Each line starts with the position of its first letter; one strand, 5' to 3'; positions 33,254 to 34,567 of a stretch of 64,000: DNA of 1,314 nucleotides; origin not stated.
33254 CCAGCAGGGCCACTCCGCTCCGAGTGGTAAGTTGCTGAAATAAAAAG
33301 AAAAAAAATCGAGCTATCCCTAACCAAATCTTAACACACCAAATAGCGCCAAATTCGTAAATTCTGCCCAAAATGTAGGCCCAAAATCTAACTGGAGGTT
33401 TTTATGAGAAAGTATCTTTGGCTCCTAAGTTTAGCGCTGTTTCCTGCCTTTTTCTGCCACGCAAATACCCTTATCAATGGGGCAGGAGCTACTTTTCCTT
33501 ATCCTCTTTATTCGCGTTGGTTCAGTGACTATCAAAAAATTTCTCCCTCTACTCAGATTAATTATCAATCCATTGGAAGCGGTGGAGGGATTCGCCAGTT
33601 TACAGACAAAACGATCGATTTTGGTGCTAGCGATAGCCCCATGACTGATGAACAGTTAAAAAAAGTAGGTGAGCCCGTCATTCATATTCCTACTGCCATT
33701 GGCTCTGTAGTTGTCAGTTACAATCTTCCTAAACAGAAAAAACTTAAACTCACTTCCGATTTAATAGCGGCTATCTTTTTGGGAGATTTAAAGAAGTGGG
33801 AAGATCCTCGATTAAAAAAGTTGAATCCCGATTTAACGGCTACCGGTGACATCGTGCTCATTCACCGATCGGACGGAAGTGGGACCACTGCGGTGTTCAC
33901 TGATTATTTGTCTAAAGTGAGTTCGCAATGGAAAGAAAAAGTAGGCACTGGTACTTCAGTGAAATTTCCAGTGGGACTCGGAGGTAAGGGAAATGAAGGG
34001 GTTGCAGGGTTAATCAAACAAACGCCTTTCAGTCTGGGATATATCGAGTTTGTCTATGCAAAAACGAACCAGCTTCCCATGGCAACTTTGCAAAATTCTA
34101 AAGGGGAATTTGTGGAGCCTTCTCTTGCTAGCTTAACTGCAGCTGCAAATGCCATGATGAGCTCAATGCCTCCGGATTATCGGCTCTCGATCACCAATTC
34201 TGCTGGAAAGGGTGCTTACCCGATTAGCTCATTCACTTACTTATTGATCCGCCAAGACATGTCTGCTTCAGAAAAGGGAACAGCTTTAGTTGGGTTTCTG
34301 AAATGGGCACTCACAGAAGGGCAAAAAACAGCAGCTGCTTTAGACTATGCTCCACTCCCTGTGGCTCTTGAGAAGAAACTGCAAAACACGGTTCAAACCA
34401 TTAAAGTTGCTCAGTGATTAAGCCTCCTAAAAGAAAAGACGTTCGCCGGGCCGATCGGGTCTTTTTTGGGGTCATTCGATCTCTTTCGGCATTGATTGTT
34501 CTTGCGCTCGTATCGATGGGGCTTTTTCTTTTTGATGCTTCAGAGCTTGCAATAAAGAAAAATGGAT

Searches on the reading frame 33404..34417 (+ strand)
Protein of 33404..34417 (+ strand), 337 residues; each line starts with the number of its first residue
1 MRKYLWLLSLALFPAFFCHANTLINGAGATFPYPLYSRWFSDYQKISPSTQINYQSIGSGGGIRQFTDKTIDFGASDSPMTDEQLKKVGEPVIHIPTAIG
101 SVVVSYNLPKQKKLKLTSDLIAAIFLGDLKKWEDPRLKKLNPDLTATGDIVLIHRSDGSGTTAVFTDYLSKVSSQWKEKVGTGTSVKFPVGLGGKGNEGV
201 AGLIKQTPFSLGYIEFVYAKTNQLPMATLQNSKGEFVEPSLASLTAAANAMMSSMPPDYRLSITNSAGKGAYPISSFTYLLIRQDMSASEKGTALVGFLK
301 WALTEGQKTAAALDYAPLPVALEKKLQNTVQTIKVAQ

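Call 35: find_encoding_contigs(protein=window:33404-34417:+, flank=10000, max_places=1)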
Protein window:33404-34417:+ (337 aa): 4 contigs read that carry it; 1 place shown.
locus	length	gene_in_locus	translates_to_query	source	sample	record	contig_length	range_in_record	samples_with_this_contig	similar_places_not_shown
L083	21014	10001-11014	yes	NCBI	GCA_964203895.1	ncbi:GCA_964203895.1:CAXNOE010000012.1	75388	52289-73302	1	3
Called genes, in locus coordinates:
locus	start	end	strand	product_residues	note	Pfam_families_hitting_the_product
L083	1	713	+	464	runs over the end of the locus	PF02465:FliD_N, PF07195:FliD_C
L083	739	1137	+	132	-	PF02561:FliS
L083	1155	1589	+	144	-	-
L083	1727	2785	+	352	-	PF07719:TPR_2 (faint), PF13174:TPR_6 (faint), PF13176:TPR_7 (faint), PF13181:TPR_8 (faint), PF13428:TPR_14 (faint), PF13424:TPR_12 (weak), PF23914:TPR_CcmH_CycH (weak), PF14559:TPR_19, +5 more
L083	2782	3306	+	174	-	PF26154:DUF8042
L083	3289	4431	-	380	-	-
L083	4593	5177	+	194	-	-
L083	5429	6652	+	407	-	PF07690:MFS_1, PF12832:MFS_1_like, PF13347:MFS_2 (faint), PF00083:Sugar_tr (weak), PF05977:MFS_3 (weak), PF12832:MFS_1_like (weak), PF07690:MFS_1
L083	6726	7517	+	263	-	PF02811:PHP (weak)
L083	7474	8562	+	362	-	PF13506:Glyco_transf_21, PF00535:Glycos_transf_2 (weak), PF13641:Glyco_tranf_2_3, PF13632:Glyco_trans_2_3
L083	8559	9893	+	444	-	PF00232:Glyco_hydro_1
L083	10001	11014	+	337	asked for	PF01547:SBP_bac_1, PF12849:PBP_like_2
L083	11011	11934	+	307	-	PF00528:BPD_transp_1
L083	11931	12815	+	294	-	PF00528:BPD_transp_1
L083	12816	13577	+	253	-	PF00005:ABC_tran, PF13401:AAA_22 (weak), PF02463:SMC_N (weak), PF13304:AAA_21 (weak)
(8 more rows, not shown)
